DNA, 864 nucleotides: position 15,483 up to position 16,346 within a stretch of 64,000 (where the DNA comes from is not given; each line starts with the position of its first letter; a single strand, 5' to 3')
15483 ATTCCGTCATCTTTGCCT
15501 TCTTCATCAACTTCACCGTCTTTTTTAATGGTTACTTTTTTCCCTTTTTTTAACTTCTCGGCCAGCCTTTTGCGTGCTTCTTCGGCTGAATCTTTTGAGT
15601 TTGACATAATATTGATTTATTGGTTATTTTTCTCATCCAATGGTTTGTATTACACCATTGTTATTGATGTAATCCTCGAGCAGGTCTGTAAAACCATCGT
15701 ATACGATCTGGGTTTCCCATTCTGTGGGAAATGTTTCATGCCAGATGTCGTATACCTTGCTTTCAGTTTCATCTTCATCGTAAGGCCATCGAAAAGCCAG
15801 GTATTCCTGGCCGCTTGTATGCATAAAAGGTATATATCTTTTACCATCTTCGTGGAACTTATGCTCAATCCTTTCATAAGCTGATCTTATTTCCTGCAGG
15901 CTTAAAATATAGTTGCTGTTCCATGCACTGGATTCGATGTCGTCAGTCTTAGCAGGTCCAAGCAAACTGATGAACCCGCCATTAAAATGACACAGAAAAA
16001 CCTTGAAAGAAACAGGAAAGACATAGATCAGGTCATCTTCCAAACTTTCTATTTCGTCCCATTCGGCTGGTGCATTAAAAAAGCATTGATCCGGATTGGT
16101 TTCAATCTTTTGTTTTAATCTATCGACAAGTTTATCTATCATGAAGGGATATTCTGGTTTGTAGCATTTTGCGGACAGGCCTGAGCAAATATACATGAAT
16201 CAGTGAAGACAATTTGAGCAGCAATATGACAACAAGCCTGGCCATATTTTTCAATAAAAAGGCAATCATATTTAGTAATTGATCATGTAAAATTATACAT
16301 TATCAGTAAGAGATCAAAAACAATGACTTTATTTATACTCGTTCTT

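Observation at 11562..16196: Six-gene operon built around an E2-like / JAB / E1-like core with no ubiquitin-like gene and no CD-NTase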

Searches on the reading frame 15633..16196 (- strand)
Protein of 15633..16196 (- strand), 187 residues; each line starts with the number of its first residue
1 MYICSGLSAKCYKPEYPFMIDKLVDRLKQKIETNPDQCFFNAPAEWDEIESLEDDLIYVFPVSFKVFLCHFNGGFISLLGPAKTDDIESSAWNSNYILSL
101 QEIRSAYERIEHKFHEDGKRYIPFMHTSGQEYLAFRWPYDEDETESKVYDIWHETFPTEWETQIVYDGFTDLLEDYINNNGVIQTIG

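Call 3: search_protein_families(library=pfam, proteins=[window:15633-16196:-], max_evalue=1)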
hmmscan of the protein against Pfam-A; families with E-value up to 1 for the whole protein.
window:15633-16196:- (187 aa): 3 families
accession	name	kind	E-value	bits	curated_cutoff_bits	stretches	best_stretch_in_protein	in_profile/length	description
PF09346.15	SMI1_KNR4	-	7.7e-11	43.1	25.4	1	47-174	5-124/125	SMI1 / KNR4 family (SUKH-1)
PF14568.11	SUKH_6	-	2e-07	32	27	1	47-173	2-119/119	SMI1-KNR4 cell-wall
PF14567.11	SUKH_5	-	0.0005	20.3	27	1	21-150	2-131/142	SMI1-KNR4 cell-wall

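Call 4: search_protein_families(library=padloc, proteins=[window:15633-16196:-], max_evalue=1)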
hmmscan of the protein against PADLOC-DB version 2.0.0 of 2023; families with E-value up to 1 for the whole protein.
window:15633-16196:- (187 aa): 1 family
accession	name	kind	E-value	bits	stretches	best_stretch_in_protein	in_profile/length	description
PDLC04629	PDC-M40A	-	0.013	13.3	1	40-73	23-56/169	-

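Call 5: search_protein_families(library=ncbifam, proteins=[window:15633-16196:-], max_evalue=1)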
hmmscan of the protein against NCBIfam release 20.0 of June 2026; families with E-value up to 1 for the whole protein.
window:15633-16196:- (187 aa): 0 families

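Call 68: find_homologous_proteins(query=window:15633-16196:-, max_evalue=0.001)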
Query window:15633-16196:- (187 aa): 18 proteins with E <= 0.001 among 58 candidates.
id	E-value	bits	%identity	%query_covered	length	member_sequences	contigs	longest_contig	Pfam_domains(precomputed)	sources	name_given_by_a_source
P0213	9.4e-113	393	100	90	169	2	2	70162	PF09346.16,PF14568.12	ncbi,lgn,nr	ncbi:MAG: SMI1/KNR4 family protein [Bacteroidales bacterium]|nr:SMI1/KNR4 family protein [Bacteroida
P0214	1.8e-67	245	64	90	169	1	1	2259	PF09346.16,PF14568.12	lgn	-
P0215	7.9e-65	237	67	82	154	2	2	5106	PF09346.16,PF14568.12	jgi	-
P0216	4.2e-62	228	57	90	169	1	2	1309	PF09346.16,PF14568.12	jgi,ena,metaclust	metaclust:\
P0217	1.5e-61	226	57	90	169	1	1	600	PF09346.16,PF14568.12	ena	-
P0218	2.7e-57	212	58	90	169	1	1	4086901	PF14567.12,PF09346.16,PF14568.12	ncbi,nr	ncbi:MAG: SMI1/KNR4 family protein [Bacteroidota bacterium]|nr:SMI1/KNR4 family protein [Bacteroidot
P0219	4.5e-53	198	55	90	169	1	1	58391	PF09346.16,PF14568.12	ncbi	-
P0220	2.1e-51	193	53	90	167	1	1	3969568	PF09346.16,PF14568.12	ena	-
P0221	8.8e-45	171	50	90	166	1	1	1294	PF14567.12,PF09346.16,PF14568.12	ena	-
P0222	7.2e-44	168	49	90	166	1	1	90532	PF09346.16,PF14568.12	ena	-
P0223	2.7e-40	156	47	90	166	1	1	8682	PF09346.16,PF14568.12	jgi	jgi:hypothetical protein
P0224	4.6e-40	156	47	82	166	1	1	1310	PF14567.12,PF09346.16,PF14568.12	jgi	jgi:hypothetical protein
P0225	1.7e-38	151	46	90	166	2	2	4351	PF14567.12,PF09346.16,PF14568.12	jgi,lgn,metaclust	jgi:hypothetical protein|metaclust:\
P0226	4.9e-36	143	45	90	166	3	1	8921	PF14567.12,PF09346.16,PF14568.12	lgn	-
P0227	1.1e-35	141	43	90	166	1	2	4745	PF14567.12,PF09346.16,PF14568.12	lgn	-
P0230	1.9e-16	79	36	90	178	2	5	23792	PF09346.16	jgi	jgi:hypothetical protein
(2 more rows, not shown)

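Call 71: find_encoding_contigs(protein=P0230, flank=7000, max_places=2)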
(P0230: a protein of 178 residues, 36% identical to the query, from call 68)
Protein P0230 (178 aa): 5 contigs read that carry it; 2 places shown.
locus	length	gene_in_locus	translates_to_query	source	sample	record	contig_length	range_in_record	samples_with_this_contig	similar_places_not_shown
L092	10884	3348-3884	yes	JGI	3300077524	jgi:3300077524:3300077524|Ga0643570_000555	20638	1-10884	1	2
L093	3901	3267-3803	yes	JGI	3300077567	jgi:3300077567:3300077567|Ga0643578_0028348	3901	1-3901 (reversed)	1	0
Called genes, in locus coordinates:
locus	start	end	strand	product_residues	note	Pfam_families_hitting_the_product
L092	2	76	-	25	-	?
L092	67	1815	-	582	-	PF13517:FG-GAP_3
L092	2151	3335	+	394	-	PF02678:Pirin, PF05726:Pirin_C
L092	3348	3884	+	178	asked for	PF09346:SMI1_KNR4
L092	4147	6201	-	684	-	PF05193:Peptidase_M16_C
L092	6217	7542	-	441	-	PF00675:Peptidase_M16, PF05193:Peptidase_M16_C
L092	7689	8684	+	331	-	PF00005:ABC_tran, PF13304:AAA_21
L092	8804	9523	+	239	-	PF12679:ABC2_membrane_2, PF12698:ABC2_membrane_3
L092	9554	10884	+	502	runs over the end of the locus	PF23357:DUF7088, PF09822:ABC_transp_aux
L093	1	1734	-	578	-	?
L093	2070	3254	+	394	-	PF02678:Pirin, PF05726:Pirin_C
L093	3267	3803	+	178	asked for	PF09346:SMI1_KNR4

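Call 72: find_encoding_contigs(protein=P0222, flank=7000, max_places=1)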
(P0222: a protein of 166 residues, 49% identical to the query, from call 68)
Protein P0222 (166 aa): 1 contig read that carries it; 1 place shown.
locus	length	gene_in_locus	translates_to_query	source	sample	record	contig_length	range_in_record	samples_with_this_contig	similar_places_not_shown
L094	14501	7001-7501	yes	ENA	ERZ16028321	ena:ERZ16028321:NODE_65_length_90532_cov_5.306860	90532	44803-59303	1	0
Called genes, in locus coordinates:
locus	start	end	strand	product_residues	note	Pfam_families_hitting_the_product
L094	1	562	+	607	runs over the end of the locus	PF18962:Por_Secre_tail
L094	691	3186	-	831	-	PF13715:CarbopepD_reg_2, PF07715:Plug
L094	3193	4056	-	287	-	PF04773:FecR, PF16344:FecR_C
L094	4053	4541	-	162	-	PF07638:Sigma70_ECF (weak), PF04542:Sigma70_r2, PF08281:Sigma70_r4_2, PF04545:Sigma70_r4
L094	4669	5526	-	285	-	-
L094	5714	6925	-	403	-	-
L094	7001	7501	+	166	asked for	PF09346:SMI1_KNR4, PF14568:SUKH_6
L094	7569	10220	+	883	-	PF05496:RuvB_N (faint), PF00004:AAA, PF00910:RNA_helicase (faint), PF01078:Mg_chelatase (faint), PF07728:AAA_5 (faint), PF17866:AAA_lid_6, PF00004:AAA, PF17866:AAA_lid_6, +5 more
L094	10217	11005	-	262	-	-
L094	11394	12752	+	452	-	PF00291:PALP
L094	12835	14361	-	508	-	PF00884:Sulfatase, PF01663:Phosphodiest (faint), PF16347:SGSH_C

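Call 73: find_encoding_contigs(protein=P0218, flank=7000, max_places=1)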
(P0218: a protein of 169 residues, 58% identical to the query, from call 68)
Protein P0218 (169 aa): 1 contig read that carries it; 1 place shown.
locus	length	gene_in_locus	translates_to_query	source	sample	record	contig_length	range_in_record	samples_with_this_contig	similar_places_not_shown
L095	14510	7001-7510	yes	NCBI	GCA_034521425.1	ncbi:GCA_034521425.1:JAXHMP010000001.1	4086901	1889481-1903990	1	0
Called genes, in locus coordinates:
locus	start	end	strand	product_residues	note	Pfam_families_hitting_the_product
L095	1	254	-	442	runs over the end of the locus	-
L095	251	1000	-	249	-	PF10988:DUF2807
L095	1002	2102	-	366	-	PF09411:PagL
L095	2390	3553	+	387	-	PF17874:TPR_MalT (faint), PF13181:TPR_8 (faint), PF13176:TPR_7 (faint), PF13432:TPR_16 (faint), PF07719:TPR_2 (faint), PF13424:TPR_12, PF00515:TPR_1 (weak), PF13424:TPR_12, +3 more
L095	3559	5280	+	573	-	PF08448:PAS_4 (weak), PF00512:HisKA, PF02518:HATPase_c, PF00072:Response_reg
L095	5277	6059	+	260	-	PF01503:PRA-PH (faint), PF03819:MazG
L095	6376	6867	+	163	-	PF01569:PAP2, PF14360:PAP2_C (faint)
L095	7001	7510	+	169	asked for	PF14567:SUKH_5 (weak), PF09346:SMI1_KNR4, PF14568:SUKH_6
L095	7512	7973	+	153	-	-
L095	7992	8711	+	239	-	-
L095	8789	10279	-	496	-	PF01839:FG-GAP (faint), PF13517:FG-GAP_3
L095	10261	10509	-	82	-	-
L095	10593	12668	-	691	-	PF11412:DsbD_N (weak), PF02683:DsbD_TM, PF13098:Thioredoxin_2, PF13899:Thioredoxin_7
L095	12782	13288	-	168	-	PF28558:TilS_SCL, PF11734:TilS_C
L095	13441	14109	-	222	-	PF01171:ATP_bind_3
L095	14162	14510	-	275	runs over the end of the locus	PF02775:TPP_enzyme_C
